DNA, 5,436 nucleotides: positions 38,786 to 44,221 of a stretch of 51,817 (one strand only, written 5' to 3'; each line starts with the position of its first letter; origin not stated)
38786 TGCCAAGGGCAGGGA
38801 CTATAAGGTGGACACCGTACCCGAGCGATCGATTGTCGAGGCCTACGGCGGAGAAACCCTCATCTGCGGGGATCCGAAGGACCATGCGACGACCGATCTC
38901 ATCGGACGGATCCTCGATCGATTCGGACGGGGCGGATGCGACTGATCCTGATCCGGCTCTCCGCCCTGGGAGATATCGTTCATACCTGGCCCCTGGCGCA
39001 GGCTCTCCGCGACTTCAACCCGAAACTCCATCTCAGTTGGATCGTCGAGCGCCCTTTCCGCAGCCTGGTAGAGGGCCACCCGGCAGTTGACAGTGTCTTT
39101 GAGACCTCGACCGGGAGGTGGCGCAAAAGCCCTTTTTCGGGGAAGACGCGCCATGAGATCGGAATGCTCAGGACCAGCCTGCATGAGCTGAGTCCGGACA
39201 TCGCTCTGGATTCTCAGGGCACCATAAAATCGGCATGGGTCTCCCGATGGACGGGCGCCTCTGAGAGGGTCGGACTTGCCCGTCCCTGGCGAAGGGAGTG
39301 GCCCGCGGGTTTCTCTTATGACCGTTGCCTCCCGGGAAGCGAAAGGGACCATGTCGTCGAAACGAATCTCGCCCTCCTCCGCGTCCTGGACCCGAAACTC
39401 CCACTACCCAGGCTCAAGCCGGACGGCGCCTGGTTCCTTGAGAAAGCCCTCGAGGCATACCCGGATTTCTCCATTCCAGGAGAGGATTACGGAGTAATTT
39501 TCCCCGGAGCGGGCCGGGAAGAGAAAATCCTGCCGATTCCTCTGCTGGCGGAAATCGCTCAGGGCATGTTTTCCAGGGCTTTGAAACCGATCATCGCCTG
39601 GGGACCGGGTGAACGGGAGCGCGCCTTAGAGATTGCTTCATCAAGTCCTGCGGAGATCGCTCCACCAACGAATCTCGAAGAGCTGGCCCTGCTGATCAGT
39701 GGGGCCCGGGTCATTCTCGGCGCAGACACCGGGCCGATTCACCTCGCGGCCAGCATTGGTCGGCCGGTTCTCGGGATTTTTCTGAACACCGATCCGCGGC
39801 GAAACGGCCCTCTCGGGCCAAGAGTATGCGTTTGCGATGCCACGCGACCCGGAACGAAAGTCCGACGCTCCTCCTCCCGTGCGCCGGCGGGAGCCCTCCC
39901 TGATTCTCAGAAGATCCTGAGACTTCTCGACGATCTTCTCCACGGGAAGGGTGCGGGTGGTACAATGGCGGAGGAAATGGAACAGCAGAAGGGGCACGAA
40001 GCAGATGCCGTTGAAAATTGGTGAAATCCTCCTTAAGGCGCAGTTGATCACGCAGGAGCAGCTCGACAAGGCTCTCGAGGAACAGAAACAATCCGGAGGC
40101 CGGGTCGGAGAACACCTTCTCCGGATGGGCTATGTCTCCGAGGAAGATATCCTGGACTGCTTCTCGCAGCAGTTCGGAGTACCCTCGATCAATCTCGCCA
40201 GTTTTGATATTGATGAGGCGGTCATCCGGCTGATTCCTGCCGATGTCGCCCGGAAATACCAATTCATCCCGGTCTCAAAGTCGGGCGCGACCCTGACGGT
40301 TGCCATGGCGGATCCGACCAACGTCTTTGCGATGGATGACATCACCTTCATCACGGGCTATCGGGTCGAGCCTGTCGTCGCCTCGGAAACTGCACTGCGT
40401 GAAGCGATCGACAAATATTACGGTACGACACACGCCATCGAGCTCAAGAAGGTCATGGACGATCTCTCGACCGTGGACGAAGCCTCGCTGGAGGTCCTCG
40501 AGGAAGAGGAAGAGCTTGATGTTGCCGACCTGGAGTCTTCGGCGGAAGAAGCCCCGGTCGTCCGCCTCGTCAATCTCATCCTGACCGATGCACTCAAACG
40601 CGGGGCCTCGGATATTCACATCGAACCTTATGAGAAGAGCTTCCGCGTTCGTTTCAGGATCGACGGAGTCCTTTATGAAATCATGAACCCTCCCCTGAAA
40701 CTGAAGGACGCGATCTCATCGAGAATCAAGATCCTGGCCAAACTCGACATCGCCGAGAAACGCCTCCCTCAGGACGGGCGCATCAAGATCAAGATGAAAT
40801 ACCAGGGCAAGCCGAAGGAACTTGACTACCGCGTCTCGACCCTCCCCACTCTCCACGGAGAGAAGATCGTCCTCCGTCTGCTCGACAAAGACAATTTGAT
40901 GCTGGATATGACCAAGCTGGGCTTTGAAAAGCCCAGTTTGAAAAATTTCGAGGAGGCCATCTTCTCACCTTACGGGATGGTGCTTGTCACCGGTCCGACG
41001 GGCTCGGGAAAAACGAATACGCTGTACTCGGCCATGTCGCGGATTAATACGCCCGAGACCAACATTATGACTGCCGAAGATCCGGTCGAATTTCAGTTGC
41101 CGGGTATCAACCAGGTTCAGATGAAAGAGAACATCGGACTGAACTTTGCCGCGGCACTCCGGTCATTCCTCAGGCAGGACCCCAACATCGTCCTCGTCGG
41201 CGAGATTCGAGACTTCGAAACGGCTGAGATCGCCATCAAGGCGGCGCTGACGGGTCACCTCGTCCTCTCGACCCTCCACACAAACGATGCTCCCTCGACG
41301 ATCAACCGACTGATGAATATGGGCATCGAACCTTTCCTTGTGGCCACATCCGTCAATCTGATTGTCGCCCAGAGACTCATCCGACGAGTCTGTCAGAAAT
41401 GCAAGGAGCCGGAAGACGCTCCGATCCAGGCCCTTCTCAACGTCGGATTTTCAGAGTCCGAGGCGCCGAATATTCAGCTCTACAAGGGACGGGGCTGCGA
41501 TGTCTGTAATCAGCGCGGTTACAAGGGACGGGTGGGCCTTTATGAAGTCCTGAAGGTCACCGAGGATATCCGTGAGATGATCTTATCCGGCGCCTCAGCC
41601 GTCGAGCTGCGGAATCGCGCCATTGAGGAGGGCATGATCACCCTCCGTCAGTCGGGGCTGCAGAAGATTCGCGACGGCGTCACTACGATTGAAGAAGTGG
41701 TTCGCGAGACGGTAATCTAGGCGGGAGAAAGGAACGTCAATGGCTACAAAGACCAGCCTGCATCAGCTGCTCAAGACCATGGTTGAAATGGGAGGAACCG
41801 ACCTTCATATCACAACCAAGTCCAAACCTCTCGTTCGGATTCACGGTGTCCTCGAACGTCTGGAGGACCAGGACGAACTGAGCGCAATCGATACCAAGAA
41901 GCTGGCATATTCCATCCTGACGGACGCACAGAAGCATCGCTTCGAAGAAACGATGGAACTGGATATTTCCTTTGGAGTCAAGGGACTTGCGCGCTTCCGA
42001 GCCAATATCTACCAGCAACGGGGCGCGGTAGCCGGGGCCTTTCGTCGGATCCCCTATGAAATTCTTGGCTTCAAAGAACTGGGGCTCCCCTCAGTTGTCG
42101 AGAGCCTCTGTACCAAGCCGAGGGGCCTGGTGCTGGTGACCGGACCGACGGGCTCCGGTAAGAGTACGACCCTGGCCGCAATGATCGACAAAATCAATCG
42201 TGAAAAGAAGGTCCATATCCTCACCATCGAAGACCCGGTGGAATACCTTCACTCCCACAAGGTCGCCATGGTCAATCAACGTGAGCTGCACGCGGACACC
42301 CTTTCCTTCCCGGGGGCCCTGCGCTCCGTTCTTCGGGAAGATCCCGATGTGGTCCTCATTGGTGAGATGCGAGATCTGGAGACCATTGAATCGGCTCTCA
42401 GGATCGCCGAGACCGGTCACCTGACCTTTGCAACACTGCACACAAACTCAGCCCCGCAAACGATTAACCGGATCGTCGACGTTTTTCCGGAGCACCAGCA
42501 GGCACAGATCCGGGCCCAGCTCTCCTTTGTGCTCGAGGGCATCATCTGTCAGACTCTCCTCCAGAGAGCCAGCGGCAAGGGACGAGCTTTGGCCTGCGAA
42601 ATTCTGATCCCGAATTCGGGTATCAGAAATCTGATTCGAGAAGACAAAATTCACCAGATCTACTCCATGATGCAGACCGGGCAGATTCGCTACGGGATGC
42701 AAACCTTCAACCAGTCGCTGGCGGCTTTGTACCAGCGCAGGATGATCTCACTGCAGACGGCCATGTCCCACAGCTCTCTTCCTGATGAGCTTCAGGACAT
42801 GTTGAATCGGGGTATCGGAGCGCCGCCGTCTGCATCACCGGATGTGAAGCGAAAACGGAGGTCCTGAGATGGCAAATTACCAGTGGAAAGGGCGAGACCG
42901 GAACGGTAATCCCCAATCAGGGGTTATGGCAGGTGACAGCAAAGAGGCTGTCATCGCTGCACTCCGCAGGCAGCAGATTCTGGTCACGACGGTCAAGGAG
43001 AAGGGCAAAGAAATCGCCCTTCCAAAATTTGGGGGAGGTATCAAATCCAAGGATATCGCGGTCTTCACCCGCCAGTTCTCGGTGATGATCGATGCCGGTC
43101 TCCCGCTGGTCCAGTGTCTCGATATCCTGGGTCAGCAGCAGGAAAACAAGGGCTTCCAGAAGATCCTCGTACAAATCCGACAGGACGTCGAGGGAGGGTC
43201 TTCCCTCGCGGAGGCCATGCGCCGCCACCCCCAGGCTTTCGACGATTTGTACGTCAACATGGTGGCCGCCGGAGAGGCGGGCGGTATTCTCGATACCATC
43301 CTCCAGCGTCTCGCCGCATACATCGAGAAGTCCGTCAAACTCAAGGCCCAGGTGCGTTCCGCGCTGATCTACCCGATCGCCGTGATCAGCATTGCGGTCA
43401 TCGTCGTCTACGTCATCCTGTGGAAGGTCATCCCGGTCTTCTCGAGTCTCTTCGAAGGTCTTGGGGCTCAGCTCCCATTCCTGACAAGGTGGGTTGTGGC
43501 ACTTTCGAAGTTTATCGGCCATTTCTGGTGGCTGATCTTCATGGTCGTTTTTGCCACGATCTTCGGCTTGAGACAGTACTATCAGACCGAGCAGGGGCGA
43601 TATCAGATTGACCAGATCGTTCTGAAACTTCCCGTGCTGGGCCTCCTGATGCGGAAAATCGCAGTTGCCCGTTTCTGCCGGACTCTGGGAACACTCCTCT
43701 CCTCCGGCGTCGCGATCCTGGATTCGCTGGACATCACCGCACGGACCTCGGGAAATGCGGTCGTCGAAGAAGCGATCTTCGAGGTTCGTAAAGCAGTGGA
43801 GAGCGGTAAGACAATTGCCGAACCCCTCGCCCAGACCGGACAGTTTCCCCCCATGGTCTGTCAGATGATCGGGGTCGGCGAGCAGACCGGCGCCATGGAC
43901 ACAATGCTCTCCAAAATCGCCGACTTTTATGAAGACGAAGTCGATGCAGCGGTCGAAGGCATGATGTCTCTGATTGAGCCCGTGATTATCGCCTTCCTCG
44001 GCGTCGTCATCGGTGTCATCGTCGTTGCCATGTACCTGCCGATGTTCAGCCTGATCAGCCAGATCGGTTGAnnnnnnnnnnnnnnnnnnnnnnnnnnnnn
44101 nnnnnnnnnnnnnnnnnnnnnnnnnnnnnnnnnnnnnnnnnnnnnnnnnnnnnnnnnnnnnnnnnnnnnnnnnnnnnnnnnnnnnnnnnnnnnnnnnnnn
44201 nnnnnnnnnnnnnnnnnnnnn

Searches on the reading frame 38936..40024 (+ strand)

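Call 72: search_protein_families(library=pfam, proteins=[window:38936-40024:+], max_evalue=0.00001)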
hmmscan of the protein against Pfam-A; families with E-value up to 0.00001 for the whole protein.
window:38936-40024:+ (362 aa): 1 family
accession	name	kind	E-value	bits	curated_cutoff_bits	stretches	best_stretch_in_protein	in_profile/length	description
PF01075.23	Glyco_transf_9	-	3.4e-34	118.7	22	1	78-311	4-238/247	Glycosyltransferase family 9 (heptosyltransferase)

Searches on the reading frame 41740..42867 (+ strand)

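Call 72: search_protein_families(library=pfam, proteins=[window:41740-42867:+], max_evalue=0.00001)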
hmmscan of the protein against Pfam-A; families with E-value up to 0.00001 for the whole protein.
window:41740-42867:+ (375 aa): 1 family
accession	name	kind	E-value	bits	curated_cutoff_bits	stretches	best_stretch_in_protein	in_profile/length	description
PF00437.27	T2SSE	-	2.1e-46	158.7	24.9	1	109-289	124-288/370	Type II/IV secretion system protein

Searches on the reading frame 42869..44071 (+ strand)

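Call 74: search_protein_families(library=pfam, proteins=[window:42869-44071:+], max_evalue=0.01)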
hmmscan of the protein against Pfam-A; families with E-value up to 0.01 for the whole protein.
window:42869-44071:+ (400 aa): 1 family
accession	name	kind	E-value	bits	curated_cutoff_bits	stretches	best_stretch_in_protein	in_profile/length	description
PF00482.28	T2SSF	-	1.9e-70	235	25.2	2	66-189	1-125/125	Type II secretion system (T2SS), protein F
